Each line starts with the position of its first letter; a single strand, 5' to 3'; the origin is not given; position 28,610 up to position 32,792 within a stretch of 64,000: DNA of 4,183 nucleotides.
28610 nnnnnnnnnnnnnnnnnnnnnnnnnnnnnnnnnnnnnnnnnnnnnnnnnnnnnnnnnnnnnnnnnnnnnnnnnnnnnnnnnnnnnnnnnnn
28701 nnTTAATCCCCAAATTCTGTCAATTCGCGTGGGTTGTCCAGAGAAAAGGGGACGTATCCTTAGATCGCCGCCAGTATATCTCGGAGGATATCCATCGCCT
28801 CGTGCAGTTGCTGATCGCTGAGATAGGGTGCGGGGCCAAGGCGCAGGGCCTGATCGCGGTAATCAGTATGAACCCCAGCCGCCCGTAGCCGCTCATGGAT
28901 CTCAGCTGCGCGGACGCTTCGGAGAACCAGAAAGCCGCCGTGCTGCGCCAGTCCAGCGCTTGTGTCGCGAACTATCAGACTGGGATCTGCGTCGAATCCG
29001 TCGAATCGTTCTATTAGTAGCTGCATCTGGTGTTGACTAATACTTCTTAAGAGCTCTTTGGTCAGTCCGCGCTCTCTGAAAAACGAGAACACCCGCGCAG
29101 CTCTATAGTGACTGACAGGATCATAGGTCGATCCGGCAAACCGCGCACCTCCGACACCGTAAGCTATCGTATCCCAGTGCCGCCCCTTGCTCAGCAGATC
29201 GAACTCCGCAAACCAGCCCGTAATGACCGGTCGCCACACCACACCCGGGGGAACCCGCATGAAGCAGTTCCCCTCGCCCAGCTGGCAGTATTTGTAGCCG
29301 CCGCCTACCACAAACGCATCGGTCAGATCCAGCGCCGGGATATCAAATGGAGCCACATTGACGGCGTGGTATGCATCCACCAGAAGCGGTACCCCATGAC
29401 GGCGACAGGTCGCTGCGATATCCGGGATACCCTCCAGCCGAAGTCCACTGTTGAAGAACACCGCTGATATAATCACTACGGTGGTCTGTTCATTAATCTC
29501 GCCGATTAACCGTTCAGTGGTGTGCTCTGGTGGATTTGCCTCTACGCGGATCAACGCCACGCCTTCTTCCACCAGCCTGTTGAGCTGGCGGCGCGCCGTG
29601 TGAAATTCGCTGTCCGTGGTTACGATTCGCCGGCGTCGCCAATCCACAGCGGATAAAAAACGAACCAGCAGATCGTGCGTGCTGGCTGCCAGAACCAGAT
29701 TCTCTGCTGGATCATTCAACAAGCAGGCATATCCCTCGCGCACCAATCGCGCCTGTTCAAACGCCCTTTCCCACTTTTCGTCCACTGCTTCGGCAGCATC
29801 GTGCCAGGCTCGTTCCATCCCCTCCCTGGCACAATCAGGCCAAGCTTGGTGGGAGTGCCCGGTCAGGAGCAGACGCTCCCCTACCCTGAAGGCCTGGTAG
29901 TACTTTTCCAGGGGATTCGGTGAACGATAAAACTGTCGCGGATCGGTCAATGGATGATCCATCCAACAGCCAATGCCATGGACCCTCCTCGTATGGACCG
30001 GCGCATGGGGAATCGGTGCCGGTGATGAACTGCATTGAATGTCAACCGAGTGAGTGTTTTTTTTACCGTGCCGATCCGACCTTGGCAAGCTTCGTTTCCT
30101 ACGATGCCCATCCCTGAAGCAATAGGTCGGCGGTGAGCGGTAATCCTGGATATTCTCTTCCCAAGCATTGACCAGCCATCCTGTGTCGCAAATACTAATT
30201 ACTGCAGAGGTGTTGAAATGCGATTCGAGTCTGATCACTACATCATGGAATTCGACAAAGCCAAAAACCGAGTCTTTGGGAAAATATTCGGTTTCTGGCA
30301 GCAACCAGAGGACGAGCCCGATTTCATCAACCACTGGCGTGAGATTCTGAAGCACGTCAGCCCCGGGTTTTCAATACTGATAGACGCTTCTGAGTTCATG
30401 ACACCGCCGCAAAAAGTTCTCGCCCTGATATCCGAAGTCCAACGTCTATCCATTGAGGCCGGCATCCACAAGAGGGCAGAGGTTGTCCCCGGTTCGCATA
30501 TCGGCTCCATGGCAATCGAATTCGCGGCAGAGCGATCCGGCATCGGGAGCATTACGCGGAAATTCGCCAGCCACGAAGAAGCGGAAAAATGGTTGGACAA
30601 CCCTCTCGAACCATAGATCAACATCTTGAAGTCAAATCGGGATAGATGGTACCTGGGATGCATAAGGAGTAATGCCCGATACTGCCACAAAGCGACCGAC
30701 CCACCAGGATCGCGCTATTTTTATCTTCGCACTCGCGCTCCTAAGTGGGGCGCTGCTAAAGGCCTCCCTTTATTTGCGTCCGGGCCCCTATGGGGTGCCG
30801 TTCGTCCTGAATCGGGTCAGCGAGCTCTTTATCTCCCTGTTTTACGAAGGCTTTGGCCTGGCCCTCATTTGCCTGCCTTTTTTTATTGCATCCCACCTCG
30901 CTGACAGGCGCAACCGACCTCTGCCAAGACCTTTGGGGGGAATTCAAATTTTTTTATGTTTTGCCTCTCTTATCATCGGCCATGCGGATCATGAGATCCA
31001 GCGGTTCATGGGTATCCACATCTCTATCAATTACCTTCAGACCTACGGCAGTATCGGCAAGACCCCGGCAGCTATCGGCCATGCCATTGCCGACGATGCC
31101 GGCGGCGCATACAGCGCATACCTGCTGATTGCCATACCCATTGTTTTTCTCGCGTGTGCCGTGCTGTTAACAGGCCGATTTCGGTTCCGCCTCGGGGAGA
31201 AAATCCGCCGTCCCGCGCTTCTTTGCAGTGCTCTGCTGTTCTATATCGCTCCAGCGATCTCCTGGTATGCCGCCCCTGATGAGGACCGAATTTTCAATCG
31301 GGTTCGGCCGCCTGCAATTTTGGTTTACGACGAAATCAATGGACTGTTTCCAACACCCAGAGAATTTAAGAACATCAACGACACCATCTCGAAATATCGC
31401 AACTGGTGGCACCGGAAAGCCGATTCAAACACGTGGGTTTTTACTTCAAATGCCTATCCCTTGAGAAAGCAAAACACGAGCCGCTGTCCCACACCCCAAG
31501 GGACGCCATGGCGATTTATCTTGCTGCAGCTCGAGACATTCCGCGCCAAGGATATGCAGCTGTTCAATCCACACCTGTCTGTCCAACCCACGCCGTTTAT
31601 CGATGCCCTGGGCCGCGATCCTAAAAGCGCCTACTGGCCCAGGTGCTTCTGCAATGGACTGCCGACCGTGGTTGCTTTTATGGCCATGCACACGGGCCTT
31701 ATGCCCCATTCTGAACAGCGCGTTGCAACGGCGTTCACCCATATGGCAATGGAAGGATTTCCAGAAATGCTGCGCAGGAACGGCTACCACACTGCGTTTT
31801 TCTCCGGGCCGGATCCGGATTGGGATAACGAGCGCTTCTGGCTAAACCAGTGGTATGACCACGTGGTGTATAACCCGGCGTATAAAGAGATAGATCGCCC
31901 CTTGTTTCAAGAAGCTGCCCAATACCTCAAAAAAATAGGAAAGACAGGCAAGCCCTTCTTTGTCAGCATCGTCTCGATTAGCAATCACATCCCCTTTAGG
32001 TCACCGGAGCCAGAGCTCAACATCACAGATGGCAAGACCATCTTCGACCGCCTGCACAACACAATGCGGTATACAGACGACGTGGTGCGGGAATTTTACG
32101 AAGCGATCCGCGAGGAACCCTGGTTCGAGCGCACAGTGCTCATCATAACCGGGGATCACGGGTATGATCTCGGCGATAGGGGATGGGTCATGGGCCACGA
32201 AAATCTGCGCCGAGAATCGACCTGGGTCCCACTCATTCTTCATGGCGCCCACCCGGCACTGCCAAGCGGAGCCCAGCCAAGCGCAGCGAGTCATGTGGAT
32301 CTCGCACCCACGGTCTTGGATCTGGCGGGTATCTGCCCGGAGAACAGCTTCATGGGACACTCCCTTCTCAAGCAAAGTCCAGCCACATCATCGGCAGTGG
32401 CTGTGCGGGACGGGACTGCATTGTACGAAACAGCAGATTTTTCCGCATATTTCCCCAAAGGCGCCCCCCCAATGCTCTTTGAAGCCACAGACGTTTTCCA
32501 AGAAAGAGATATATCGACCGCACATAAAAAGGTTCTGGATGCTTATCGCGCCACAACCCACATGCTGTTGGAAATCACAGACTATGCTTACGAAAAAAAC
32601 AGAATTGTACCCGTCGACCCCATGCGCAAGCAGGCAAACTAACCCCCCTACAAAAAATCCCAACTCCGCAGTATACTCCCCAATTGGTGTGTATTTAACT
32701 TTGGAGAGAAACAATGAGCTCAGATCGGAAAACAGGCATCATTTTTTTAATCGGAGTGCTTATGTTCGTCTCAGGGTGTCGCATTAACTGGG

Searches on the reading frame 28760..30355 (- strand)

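Call 75: search_protein_families(library=pfam, proteins=[window:28760-30355:-], max_evalue=0.00001)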
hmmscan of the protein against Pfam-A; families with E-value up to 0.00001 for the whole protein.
window:28760-30355:- (531 aa): 2 families
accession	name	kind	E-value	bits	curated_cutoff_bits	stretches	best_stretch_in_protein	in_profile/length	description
PF00266.25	Aminotran_5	-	3.8e-07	29.8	21.5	1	203-352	46-199/371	Aminotransferase class-V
PF22580.2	KYNU_C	-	2e-06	28.1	27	1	440-524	5-90/90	Kynureninase C-terminal domain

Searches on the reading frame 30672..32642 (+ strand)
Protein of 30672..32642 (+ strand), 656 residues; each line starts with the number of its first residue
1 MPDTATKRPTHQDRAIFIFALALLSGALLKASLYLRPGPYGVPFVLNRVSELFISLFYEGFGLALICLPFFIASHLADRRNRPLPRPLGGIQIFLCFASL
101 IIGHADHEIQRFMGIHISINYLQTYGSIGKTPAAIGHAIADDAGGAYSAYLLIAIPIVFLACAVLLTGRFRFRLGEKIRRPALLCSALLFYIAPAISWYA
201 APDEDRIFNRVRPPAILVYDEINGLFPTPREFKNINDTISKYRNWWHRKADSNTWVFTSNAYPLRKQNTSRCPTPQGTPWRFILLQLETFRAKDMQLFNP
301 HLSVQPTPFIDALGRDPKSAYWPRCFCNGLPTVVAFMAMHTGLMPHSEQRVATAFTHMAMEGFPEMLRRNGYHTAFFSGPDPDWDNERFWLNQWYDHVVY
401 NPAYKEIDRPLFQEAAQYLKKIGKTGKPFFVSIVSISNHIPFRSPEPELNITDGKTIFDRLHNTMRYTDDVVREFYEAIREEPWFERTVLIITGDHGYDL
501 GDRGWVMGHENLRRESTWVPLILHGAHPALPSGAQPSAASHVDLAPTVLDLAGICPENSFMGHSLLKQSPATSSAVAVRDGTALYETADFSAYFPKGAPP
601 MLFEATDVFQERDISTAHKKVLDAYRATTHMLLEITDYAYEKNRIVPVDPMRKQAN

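Call 75: search_protein_families(library=pfam, proteins=[window:30672-32642:+], max_evalue=0.00001)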
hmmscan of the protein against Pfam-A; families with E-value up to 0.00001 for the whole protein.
window:30672-32642:+ (656 aa): 1 family
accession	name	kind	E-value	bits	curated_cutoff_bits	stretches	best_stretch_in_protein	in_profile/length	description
PF00884.28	Sulfatase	-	1.3e-31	110.5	25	1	282-554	3-301/301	Sulfatase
